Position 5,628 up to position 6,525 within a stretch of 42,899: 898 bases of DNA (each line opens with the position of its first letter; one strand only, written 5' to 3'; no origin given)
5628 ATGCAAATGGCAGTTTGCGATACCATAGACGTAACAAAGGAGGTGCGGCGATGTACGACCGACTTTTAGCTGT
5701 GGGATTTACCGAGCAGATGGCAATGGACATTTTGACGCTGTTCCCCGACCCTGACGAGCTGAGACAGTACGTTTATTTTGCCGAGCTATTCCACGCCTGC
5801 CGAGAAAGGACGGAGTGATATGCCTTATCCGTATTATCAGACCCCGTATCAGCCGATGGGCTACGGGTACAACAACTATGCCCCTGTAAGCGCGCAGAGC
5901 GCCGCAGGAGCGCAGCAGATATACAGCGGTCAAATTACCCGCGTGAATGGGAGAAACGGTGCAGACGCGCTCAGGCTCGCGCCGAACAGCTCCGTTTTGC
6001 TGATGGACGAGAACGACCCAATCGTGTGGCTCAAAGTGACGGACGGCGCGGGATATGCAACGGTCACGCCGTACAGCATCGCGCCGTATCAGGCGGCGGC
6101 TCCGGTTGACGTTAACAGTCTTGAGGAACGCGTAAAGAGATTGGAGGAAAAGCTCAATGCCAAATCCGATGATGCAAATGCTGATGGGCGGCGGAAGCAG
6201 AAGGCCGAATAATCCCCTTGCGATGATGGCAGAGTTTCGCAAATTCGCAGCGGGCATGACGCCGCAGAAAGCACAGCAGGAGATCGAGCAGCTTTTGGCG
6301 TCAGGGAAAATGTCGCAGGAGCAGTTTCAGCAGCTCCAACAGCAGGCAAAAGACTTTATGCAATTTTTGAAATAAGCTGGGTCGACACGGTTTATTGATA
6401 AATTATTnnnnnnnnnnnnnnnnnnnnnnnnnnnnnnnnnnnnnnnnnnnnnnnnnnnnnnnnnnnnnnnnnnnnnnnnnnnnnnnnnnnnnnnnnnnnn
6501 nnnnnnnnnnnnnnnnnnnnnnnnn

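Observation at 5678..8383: Eight-gene cargo operon between lysis genes and attP with spore-surface-like composition; candidate undescribed system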

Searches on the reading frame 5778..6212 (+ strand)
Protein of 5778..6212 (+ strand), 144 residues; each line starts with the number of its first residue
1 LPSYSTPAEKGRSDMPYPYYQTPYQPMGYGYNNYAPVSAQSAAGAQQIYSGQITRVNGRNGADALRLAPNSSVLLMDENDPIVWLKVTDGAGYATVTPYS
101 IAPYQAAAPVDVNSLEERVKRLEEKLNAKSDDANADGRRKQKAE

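Call 3: search_protein_families(library=pfam, max_evalue=1, proteins=[window:5778-6212:+])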
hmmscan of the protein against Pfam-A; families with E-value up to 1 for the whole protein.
window:5778-6212:+ (144 aa): 0 families

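Call 4: search_protein_families(library=phrogs, max_evalue=0.1, proteins=[window:5778-6212:+])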
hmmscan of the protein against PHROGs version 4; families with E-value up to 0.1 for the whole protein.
window:5778-6212:+ (144 aa): 1 family
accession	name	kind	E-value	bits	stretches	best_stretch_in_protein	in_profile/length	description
phrog_21718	-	unknown function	1.4e-07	32.6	1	17-102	12-104/159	-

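Call 12: search_protein_families(library=ncbifam, max_evalue=1, proteins=[window:5778-6212:+])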
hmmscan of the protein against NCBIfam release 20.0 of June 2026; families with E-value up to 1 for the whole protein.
window:5778-6212:+ (144 aa): 0 families

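Call 13: search_protein_families(library=padloc, max_evalue=1, proteins=[window:5778-6212:+])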
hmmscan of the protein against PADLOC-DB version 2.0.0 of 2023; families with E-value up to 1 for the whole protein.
window:5778-6212:+ (144 aa): 0 families

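Call 47: search_solved_structures(query=A4, max_evalue=10, show_alignments=2)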
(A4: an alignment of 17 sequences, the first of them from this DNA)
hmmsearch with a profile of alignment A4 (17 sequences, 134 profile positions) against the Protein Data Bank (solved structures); distinct sequences matched with E-value up to 10: 14.
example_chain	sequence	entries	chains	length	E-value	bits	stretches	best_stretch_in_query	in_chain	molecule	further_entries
3zg7_B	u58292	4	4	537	0.065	16.4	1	57-121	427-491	PENICILLIN-BINDING PROTEIN 4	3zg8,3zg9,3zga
1vdl_A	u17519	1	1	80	0.71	13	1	16-54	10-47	Ubiquitin carboxyl-terminal hydrolase 25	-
4c7n_B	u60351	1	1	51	0.91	12.7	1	101-132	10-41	SYNTHETIC ALPHA-HELIX, IM10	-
8tm9_A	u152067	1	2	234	1.2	12.3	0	84-122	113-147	D_3_633_8x peptide bound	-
8tlp_A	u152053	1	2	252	1.3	12.1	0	84-122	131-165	D_3_633_8x, no peptide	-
6llq_A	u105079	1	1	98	1.4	12.1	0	30-56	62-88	VAL88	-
8egr_M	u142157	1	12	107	1.5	12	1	91-129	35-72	gp20, portal-proximal core protein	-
1hwt_C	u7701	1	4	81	1.6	11.9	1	74-121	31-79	PROTEIN (HEME ACTIVATOR PROTEIN)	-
2hap_C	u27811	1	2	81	1.6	11.9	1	74-121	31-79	PROTEIN (HEME ACTIVATOR PROTEIN)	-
2od6_A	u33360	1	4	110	1.7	11.8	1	67-119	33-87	hypothetical protein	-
7rkc_A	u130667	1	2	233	2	11.6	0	84-122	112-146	D_3_633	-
1lr1_A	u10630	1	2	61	2.6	11.2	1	95-129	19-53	dna-binding protein h-ns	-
3vop_A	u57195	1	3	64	2.8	11.1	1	95-129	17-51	Protein A27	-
7jh6_A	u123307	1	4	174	5.3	10.2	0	60-119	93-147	Two-domain di-Zn(II) and porphyrin-binding protein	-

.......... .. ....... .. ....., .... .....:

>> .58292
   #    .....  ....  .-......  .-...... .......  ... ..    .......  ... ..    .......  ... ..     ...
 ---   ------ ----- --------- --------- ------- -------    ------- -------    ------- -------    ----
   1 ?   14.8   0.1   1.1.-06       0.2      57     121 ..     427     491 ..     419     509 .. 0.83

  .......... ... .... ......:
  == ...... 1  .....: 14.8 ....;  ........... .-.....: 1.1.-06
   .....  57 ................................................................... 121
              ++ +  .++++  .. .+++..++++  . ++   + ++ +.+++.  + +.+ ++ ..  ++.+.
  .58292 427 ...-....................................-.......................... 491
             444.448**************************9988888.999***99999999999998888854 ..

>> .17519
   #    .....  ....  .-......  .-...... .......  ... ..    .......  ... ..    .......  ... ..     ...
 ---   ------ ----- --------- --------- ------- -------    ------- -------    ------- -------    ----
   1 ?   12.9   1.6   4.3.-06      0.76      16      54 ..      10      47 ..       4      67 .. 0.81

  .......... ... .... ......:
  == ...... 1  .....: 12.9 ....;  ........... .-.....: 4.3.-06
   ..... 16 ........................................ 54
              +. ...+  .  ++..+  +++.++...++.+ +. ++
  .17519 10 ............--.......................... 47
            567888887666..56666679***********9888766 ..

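Call 69: find_homologous_proteins(query=A4, max_evalue=0.001)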
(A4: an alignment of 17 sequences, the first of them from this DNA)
Query A4 (17 sequences) (130 aa, profile of the alignment): 480 proteins with E <= 0.001 among 2867 candidates; the best 120 are listed.
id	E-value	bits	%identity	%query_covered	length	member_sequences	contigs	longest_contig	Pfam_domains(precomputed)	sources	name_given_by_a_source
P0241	4.1e-35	139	-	-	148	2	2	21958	-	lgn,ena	-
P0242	7.9e-35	138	31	42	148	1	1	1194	-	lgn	-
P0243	1.1e-33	134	36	19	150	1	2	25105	-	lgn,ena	-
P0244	1.5e-33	133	98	100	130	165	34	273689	-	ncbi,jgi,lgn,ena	jgi:hypothetical protein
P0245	1.2e-32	131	58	88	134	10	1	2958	-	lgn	-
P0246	1.4e-32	130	64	97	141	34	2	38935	-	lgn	-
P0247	2.7e-32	129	84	98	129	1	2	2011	-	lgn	-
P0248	3.2e-32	129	79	97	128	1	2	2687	-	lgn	-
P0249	5.7e-32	128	-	-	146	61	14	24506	-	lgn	-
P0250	8.0e-32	128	57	86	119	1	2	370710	-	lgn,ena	-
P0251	1.6e-31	127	66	86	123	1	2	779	-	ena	-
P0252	1.6e-31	127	79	97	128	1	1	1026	-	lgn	-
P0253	1.8e-31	127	-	-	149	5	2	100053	-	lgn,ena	-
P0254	2.0e-31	127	64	92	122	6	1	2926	-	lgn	-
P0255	2.5e-31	126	-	-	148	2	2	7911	-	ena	-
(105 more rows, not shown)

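Call 75: predict_structure(alignment_id=A8)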
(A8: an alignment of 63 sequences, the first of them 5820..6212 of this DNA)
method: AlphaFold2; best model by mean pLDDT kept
length: 130 residues; sequences in the alignment: 63
mean_pLDDT: 71.0   pTM: 0.43
mean pLDDT of the five models: 71.0, 69.7, 69.5, 68.9, 68.4
residues with pLDDT >= 90: 47; 70-90: 28; 50-70: 10; < 50: 45
segments of 3 or more residues with pLDDT < 50: 1-27, 30-36, 120-130
pLDDT, mean of each block of 10 residues (from residue 1): 42 39 44 55 94 92 93 94 90 83 90 64 43
secondary structure, 60 per line:
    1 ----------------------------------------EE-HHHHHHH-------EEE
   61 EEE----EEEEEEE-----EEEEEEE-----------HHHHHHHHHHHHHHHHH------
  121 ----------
elements in order: H44-50 E58-63 E68-74 E80-86 H98-114

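Call 79: fold_search(model_id=the predicted structure, library=pdb)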
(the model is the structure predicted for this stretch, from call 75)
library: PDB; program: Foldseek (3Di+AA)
matches with E <= 10: 693; with E <= 0.001: 0
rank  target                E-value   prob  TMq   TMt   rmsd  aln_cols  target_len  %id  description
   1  1jnr_B                3.0e-01  0.30  0.19  0.17   9.5        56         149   16  Structure of adenylylsulfate reductase from the hyperthermophilic Archaeoglobus fulgidus at 1.6 resolution (released 2002-02-27)
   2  9o4g_A                4.4e-01  0.41  0.18  0.04  19.5        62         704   16  Cryo-EM structure of the CHSY3-CHPF1 chondroitin synthase heterodimer (released 2026-03-04)
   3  7sa7_C                4.7e-01  0.80  0.29  0.19   3.3        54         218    7  Crystal structure of the apo SH2 domains of Syk (released 2021-10-13)
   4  7t1l_A                5.7e-01  0.60  0.27  0.33   3.6        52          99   13  Crystal structure of a superbinder Fes SH2 domain (sFesS) in complex with a high affinity phosphopeptide (released 2022-08-24)
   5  5tq1_A                6.0e-01  0.66  0.26  0.32   3.3        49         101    6  Phospholipase C gamma-1 C-terminal SH2 domain bound to a phosphopeptide derived from the insulin receptor (released 2017-04-19)
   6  3gxw_D                6.0e-01  0.30  0.26  0.32  14.0        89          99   13  Structure of the SH2 domain of the Candida glabrata transcription elongation factor Spt6, crystal form A (released 2009-05-26)
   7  6kc4_C                6.9e-01  0.60  0.28  0.34   3.3        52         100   15  Crystal structure of human Fer SH2 domain bound to a phosphopeptide (DEpYENVD) (released 2019-09-04)
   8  6o03_B                6.9e-01  0.60  0.22  0.10   2.8        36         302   14  Monobody (MC17) bound to tyrosine kinase binding domain of E3 ubiquitin ligase CBL (released 2020-08-19)
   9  8fmw_W                6.9e-01  0.23  0.22  0.28  18.1       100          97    9  The structure of a hibernating ribosome in the Lyme disease pathogen (released 2023-11-08)
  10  6yxx_E4               6.9e-01  0.23  0.24  0.09   9.8        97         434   15  State A of the Trypanosoma brucei mitoribosomal large subunit assembly intermediate (released 2020-10-14)
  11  6kc4_A                7.3e-01  0.63  0.27  0.33   3.1        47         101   15  Crystal structure of human Fer SH2 domain bound to a phosphopeptide (DEpYENVD) (released 2019-09-04)
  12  7jvn_A                7.8e-01  0.54  0.31  0.09  11.6        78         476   13  Non-receptor Protein Tyrosine Phosphatase SHP2 in Complex with Allosteric Inhibitor Compound 24 (released 2020-09-23)
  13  2a9y                  7.8e-01  0.44  0.22  0.09   5.7        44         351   11  Crystal structure of T. gondii adenosine kinase complexed with N6-dimethyladenosine (released 2006-07-11)
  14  5kew_E                7.8e-01  0.38  0.22  0.32  15.4        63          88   11  Vibrio parahaemolyticus VtrA/VtrC complex bound to the bile salt taurodeoxycholate (released 2016-07-20)
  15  7sa7_B                7.8e-01  0.35  0.27  0.17   4.2        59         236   10  Crystal structure of the apo SH2 domains of Syk (released 2021-10-13)
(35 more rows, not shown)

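Call 83: fold_search(model_id=the predicted structure, library=viral)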
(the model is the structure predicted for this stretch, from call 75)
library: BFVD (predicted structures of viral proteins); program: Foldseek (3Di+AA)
matches with E <= 10: 1201; with E <= 0.001: 25
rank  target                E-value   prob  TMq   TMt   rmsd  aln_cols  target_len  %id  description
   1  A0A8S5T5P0            9.1e-15  1.00  0.45  0.26  13.6       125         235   72  Uncharacterized protein [Siphoviridae sp. ctL7J9]
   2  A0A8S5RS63            2.6e-13  1.00  0.43  0.46  14.1       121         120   67  Gal4-like transcription factor [Siphoviridae sp. ctFBb37]
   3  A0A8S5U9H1            3.0e-09  1.00  0.42  0.43  14.4       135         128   36  Zipper dimerization domain transcription factor-like protein [Siphoviridae sp. ctKNZ79]
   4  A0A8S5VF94            8.3e-09  1.00  0.44  0.44  11.1       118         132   34  Uncharacterized protein [Siphoviridae sp. ctbxa26]
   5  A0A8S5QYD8            1.1e-08  1.00  0.41  0.42  13.9       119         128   28  Uncharacterized protein [Siphoviridae sp. ct9lR64]
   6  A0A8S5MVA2            1.1e-08  1.00  0.40  0.37  17.4       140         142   30  Uncharacterized protein [Siphoviridae sp. ctoSr5]
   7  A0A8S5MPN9            7.2e-08  1.00  0.43  0.52  16.3       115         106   31  Uncharacterized protein [Podoviridae sp. ctoqT5]
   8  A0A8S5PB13            8.7e-08  1.00  0.41  0.41  19.5       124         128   27  Membrane fusogenic activity protein [Siphoviridae sp. ctc6d98]
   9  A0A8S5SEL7            1.7e-07  1.00  0.41  0.34  18.2       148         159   23  Uncharacterized protein [Caudovirales sp. ctrNG92]
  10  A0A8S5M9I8            4.2e-07  1.00  0.41  0.44   8.7        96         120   36  Uncharacterized protein [Siphoviridae sp. ctv4j104]
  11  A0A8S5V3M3            5.4e-07  1.00  0.42  0.38  16.4       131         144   23  Uncharacterized protein [Myoviridae sp. ctk6V34]
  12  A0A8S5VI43            8.4e-07  1.00  0.42  0.49  13.4       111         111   25  Zipper dimerization domain transcription factor-like protein [Siphoviridae sp. cthu813]
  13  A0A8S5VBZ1            1.5e-06  1.00  0.39  0.33  18.8       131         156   29  Uncharacterized protein [Siphoviridae sp. ctKsH2]
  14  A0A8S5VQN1            6.4e-06  1.00  0.38  0.39  13.6       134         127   25  (no name in the UniProt tables at hand)
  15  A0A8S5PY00            7.3e-06  1.00  0.41  0.60  10.8        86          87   24  Uncharacterized protein [Myoviridae sp. ctWiL39]
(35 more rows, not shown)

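Call 92: find_encoding_contigs(protein=P0244, flank=10000, max_places=4)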
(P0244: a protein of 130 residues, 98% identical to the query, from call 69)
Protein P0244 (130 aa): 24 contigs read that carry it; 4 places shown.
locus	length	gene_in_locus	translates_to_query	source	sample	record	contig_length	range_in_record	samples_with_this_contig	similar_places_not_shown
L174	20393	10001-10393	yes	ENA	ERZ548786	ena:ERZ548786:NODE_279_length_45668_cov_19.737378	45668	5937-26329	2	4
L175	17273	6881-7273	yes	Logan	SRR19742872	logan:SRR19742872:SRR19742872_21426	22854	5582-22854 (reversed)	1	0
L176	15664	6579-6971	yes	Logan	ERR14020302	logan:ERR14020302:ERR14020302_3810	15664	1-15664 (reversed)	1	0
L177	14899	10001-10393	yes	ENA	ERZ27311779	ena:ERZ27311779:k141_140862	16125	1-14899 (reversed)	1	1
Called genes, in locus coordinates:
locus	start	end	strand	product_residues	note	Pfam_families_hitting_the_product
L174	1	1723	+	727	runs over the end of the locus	-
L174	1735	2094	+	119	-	-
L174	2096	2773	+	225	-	-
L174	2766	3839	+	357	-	-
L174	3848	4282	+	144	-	-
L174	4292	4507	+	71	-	-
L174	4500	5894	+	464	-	PF01391:Collagen (weak)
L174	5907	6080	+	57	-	-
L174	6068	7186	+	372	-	PF19789:DUF6273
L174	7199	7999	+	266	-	PF02839:CBM_5_12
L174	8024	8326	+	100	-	-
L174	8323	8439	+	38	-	-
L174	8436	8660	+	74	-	-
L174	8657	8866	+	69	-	-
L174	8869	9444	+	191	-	PF05257:CHAP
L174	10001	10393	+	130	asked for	-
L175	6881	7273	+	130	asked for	-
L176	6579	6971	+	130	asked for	-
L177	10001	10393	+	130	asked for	-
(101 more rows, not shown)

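Call 93: list_cluster_members(proteins=[P0244, P0007, P0177])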
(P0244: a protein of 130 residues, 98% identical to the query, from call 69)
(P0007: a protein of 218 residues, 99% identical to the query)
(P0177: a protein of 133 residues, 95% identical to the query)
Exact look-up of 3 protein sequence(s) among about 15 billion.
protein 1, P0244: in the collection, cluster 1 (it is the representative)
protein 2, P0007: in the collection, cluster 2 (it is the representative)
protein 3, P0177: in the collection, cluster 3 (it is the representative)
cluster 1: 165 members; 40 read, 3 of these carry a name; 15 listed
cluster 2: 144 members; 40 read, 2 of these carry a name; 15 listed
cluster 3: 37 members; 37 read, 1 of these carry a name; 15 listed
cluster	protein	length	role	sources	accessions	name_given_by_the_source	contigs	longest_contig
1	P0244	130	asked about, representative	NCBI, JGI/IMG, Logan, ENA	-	hypothetical protein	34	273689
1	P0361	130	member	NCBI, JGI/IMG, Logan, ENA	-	hypothetical protein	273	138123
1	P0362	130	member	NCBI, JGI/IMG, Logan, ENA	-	hypothetical protein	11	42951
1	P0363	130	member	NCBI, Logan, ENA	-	-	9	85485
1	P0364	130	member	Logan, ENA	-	-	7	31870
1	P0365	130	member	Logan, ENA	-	-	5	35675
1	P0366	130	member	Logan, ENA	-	-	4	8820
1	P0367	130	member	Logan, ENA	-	-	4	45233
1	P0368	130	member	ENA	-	-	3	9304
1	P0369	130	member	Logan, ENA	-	-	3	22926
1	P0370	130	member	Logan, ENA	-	-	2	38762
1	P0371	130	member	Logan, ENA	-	-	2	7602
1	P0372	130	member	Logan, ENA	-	-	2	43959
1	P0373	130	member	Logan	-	-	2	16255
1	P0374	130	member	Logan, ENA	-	-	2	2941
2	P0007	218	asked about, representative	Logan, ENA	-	-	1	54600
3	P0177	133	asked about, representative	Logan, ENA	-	-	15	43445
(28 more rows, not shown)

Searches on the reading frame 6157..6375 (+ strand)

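Call 3: search_protein_families(library=pfam, max_evalue=1, proteins=[window:6157-6375:+])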
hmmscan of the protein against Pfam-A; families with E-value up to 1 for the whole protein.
window:6157-6375:+ (72 aa): 7 families
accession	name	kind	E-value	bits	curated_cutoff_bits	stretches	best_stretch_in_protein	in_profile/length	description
PF06791.18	TMP_2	-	0.00075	19.7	30.2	1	17-69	114-165/208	Prophage tail length tape measure protein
PF05712.18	MRG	-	0.031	14.1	22.8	1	43-72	147-176/190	MRG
PF09851.14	SHOCT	-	0.05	13.8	27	1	42-62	5-25/28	Short C-terminal domain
PF24852.1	DUF7726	-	0.052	14.1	26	1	41-72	12-44/73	Domain of unknown function (DUF7726)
PF08621.15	RPAP1_N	-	0.064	13.5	25.3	0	32-49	12-29/46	RPAP1-like, N-terminal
PF07305.17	DUF1454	-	0.072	13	25.6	1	23-54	124-155/189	Protein of unknown function (DUF1454)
PF02563.21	Poly_export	-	0.18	12.5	28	1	31-50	47-64/77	Polysaccharide biosynthesis/export protein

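Call 4: search_protein_families(library=phrogs, max_evalue=0.1, proteins=[window:6157-6375:+])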
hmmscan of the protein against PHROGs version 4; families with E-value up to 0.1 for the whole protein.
window:6157-6375:+ (72 aa): 2 families
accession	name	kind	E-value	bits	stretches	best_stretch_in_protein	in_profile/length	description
phrog_22984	-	unknown function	4.3e-13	50.5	1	1-72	1-66/74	-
phrog_1466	-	unknown function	0.0082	17.5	1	23-61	49-88/92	-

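Call 12: search_protein_families(library=ncbifam, max_evalue=1, proteins=[window:6157-6375:+])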
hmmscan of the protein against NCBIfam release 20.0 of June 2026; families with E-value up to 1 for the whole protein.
window:6157-6375:+ (72 aa): 0 families

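Call 13: search_protein_families(library=padloc, max_evalue=1, proteins=[window:6157-6375:+])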
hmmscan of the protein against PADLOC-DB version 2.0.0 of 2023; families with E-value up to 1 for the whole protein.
window:6157-6375:+ (72 aa): 0 families
